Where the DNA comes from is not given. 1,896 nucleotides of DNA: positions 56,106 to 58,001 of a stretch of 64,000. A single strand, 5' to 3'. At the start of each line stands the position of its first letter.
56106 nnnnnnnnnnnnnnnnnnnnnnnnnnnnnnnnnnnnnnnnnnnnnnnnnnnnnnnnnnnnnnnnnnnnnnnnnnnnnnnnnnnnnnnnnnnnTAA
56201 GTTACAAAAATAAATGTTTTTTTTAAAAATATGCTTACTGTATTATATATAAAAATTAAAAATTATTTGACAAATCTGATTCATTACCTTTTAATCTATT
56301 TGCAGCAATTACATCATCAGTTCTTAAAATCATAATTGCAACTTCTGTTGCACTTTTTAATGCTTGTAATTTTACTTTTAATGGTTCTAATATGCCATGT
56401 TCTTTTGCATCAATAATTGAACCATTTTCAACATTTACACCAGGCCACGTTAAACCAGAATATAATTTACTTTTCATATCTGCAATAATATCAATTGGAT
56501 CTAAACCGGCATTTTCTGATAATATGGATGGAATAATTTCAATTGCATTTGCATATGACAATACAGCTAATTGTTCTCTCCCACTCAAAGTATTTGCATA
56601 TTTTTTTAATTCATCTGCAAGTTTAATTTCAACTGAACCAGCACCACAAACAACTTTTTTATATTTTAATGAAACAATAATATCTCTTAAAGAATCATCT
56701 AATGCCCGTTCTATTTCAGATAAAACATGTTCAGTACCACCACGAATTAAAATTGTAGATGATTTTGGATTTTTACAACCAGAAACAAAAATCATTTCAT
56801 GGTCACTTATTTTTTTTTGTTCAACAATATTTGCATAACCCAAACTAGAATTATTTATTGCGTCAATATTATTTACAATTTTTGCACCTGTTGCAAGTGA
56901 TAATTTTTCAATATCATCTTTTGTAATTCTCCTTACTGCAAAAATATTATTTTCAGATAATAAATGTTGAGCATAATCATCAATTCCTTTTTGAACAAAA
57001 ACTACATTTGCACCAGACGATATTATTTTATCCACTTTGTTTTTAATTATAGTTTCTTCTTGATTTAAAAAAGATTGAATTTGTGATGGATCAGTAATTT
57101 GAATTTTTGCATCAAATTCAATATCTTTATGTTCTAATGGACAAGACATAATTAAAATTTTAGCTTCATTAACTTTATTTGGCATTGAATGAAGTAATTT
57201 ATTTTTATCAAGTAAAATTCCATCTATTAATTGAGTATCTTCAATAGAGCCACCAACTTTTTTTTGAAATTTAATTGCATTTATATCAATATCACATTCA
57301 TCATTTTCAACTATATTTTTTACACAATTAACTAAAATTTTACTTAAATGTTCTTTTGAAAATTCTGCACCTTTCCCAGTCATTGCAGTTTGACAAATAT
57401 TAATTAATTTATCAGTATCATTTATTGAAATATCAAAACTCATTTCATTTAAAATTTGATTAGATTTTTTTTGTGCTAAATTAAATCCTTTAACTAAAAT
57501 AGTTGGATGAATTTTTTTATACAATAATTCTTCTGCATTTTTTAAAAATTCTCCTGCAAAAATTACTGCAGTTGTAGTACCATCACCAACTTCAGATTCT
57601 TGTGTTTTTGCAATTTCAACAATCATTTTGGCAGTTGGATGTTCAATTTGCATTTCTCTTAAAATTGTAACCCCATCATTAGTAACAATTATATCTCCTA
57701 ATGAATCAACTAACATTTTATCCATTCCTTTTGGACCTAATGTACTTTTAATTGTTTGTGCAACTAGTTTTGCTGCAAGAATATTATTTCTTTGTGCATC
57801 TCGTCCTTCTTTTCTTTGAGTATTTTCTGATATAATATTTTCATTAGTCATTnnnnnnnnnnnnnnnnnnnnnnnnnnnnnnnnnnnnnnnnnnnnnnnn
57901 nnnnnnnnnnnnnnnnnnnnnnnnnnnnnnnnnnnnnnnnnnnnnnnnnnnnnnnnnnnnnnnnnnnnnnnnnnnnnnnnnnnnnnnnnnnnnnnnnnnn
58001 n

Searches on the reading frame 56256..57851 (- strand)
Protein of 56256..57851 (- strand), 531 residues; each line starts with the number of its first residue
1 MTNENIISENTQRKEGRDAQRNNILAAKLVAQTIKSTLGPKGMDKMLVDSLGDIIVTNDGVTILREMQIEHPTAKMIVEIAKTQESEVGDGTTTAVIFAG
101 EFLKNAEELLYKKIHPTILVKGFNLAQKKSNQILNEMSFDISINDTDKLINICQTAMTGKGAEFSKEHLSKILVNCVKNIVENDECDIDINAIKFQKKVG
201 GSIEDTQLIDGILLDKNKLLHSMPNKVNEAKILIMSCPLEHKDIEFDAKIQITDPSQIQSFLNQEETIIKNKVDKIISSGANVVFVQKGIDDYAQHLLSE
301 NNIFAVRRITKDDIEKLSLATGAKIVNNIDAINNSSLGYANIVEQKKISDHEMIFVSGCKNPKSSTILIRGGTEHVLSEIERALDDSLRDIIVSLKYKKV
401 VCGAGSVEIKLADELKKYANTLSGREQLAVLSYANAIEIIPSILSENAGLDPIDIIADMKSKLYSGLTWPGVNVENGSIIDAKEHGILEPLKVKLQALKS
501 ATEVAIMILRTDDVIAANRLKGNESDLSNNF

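Call 74: search_protein_families(library=pfam, proteins=[window:56256-57851:-], max_evalue=0.0001)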
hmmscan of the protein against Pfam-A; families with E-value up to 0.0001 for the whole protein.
window:56256-57851:- (531 aa): 1 family
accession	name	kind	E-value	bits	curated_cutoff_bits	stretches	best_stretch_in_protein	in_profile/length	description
PF00118.29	Cpn60_TCP1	-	9.7e-175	582.4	34.3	1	30-518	1-489/490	TCP-1/cpn60 chaperonin family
